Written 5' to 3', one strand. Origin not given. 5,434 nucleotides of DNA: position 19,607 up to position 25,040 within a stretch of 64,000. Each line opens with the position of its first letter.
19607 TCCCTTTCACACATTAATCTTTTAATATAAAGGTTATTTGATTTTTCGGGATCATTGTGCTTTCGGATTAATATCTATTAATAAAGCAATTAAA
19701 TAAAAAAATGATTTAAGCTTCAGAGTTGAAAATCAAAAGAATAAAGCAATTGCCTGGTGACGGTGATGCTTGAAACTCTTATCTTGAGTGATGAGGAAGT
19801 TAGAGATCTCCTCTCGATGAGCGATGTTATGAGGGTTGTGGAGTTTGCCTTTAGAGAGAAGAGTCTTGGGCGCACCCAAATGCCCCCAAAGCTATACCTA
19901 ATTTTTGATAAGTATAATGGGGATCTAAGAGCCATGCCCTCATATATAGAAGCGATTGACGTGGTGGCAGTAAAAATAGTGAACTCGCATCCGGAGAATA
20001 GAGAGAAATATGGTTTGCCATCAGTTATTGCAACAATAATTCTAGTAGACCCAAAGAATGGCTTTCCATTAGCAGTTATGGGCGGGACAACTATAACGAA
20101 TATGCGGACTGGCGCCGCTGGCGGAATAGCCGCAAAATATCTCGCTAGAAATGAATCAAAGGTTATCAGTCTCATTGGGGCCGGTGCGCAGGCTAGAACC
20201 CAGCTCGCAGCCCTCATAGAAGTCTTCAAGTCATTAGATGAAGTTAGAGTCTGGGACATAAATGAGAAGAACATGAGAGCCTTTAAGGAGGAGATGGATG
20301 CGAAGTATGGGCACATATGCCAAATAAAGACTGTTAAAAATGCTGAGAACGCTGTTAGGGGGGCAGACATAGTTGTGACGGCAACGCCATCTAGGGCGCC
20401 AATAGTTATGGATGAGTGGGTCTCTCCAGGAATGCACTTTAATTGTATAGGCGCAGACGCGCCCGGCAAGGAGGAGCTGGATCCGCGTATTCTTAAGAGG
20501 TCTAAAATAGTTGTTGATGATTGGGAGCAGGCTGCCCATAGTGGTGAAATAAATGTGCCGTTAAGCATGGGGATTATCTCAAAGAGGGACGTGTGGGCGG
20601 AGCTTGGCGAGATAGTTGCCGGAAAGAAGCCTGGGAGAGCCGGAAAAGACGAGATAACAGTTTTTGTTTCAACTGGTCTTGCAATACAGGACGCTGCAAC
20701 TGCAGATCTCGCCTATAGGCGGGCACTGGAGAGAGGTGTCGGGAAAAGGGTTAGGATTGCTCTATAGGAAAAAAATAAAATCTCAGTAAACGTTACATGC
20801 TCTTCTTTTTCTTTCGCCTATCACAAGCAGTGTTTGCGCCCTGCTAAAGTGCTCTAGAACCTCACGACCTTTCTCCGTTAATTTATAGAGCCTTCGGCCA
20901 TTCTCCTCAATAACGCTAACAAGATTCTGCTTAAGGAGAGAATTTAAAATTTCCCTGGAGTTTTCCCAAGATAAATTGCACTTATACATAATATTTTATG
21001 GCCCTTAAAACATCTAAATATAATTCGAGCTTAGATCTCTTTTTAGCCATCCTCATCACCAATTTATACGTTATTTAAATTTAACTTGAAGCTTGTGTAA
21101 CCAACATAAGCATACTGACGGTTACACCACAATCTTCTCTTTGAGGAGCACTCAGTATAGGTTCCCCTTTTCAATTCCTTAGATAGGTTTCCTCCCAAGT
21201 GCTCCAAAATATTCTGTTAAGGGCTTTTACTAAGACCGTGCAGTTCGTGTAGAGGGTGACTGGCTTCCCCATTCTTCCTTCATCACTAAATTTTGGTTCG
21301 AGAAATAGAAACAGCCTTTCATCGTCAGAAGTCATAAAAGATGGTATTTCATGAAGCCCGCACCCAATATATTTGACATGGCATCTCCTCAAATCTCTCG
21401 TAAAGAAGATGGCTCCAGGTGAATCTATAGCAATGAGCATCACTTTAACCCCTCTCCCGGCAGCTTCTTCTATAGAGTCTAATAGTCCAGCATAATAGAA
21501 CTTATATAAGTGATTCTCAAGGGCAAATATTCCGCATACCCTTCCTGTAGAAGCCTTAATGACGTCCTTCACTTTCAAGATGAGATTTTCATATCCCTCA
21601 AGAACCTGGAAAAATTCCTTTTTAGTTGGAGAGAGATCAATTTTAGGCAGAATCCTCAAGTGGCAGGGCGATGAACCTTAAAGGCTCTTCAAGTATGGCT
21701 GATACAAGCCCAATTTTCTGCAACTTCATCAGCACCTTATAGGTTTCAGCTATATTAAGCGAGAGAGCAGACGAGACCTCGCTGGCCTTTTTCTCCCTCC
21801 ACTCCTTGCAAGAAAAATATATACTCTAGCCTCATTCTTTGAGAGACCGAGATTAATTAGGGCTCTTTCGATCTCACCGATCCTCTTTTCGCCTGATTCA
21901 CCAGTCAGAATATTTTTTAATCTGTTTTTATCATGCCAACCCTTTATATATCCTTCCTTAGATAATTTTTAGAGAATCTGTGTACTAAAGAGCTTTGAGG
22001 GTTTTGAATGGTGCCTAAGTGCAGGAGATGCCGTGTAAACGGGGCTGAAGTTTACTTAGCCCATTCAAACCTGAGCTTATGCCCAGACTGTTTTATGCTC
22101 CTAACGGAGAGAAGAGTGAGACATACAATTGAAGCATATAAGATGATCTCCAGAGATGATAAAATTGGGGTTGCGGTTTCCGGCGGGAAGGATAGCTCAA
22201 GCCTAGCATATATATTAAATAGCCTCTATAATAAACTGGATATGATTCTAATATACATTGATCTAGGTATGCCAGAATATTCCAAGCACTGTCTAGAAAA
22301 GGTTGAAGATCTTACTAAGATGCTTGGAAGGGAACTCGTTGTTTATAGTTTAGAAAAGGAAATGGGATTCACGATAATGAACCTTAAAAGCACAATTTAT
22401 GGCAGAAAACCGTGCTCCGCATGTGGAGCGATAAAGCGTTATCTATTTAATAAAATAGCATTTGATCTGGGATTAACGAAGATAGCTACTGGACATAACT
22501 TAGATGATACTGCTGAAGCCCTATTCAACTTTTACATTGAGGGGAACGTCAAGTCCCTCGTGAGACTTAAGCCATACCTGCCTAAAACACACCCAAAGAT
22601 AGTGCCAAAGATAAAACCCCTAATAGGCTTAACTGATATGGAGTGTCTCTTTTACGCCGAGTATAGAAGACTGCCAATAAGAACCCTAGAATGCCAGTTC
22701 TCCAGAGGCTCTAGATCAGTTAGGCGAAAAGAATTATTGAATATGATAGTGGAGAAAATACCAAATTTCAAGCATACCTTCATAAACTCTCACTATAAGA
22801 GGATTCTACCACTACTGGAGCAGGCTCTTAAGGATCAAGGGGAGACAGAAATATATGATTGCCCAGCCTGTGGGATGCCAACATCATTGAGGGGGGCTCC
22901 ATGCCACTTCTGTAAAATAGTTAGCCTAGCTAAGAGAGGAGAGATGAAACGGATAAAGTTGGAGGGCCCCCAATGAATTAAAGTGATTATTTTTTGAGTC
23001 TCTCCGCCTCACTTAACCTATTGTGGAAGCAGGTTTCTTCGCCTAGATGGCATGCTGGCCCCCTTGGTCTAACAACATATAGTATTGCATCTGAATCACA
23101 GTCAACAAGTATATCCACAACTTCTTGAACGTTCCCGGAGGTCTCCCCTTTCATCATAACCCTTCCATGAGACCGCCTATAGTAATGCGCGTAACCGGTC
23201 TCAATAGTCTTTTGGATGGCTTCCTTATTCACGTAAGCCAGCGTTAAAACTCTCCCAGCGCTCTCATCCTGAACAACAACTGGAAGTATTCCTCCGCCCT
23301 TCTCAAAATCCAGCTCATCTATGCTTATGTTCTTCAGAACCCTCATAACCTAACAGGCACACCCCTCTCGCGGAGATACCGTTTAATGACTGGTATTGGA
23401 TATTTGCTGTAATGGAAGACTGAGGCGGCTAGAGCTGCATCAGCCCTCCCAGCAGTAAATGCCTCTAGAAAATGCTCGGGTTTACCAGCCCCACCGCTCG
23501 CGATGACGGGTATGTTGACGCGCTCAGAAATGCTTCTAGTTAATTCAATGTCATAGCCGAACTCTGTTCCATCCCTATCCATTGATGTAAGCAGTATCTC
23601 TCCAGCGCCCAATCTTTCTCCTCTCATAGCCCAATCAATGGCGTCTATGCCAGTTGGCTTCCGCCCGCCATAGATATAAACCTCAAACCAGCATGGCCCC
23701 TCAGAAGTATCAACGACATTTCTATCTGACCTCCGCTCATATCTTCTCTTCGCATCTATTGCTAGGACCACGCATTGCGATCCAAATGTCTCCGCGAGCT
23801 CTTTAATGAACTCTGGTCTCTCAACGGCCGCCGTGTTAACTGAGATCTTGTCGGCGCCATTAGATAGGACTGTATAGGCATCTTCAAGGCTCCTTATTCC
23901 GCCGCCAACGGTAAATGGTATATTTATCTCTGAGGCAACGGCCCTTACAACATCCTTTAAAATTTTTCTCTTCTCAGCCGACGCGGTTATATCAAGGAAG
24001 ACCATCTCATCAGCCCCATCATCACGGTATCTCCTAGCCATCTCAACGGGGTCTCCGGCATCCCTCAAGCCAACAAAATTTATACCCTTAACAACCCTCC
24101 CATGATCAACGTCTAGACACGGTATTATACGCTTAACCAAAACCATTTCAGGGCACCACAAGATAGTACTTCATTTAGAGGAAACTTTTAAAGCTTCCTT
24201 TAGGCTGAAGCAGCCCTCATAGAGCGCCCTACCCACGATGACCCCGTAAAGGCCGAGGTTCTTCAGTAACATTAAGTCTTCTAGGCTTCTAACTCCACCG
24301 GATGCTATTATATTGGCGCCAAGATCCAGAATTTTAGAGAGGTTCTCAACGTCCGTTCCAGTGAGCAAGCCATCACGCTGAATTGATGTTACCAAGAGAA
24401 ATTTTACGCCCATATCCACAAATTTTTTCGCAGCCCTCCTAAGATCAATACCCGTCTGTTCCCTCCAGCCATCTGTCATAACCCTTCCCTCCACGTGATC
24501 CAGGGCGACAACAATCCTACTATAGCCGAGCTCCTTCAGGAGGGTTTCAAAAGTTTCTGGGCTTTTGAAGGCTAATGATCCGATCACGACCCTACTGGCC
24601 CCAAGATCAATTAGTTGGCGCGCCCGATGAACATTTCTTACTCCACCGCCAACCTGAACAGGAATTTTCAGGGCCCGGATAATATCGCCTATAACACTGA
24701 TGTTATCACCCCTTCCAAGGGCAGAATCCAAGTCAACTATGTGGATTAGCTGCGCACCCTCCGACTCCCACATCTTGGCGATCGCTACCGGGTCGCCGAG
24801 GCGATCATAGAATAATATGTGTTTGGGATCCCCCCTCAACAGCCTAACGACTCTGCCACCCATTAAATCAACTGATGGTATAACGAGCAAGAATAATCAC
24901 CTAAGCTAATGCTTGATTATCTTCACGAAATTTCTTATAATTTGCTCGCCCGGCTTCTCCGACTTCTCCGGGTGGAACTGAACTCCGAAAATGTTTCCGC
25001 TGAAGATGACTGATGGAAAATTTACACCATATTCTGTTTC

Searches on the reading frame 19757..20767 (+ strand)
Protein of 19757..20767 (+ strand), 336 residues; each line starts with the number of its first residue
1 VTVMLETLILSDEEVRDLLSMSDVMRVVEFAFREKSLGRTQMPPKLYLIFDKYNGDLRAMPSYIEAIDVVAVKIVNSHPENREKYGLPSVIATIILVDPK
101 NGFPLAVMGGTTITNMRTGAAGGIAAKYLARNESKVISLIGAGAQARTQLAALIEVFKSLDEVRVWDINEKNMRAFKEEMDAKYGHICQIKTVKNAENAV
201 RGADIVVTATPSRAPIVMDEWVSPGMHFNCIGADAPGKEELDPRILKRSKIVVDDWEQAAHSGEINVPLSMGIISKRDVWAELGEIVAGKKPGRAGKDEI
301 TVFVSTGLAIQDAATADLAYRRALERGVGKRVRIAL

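Call 53: search_protein_families(library=pfam, proteins=[window:19757-20767:+], max_evalue=0.00001)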
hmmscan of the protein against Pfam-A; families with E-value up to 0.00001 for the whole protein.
window:19757-20767:+ (336 aa): 2 families
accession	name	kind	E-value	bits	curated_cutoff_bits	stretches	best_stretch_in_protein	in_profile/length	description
PF02423.21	OCD_Mu_crystall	-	9.6e-110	366.9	24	1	6-325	2-312/314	Ornithine cyclodeaminase/mu-crystallin family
PF01488.26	Shikimate_DH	-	8.6e-07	29.6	24.3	1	125-226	3-99/138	Shikimate / quinate 5-dehydrogenase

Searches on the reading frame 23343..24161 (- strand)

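Call 54: search_protein_families(library=pfam, proteins=[window:23343-24161:-], max_evalue=0.00001)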
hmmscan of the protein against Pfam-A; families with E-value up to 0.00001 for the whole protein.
window:23343-24161:- (272 aa): 3 families
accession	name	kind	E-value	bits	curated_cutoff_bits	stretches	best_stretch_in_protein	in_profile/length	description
PF00977.27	His_biosynth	-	3.2e-84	282.4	23.6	1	11-254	1-227/228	Histidine biosynthesis protein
PF05690.20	ThiG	-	4.8e-08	33.1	23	0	40-127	135-221/247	Thiazole biosynthesis protein ThiG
PF01180.27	DHO_dh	-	9.3e-06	25.5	27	0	70-120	228-281/291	Dihydroorotate dehydrogenase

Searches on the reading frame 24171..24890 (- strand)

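Call 54: search_protein_families(library=pfam, proteins=[window:24171-24890:-], max_evalue=0.00001)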
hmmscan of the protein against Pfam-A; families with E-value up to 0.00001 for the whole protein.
window:24171-24890:- (239 aa): 2 families
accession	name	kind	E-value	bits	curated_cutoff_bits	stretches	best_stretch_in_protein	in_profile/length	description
PF00977.27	His_biosynth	-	4e-69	233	23.6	1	3-228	2-227/228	Histidine biosynthesis protein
PF01207.24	Dus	-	1.1e-06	28.5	20.4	0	37-115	143-225/311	Dihydrouridine synthase (Dus)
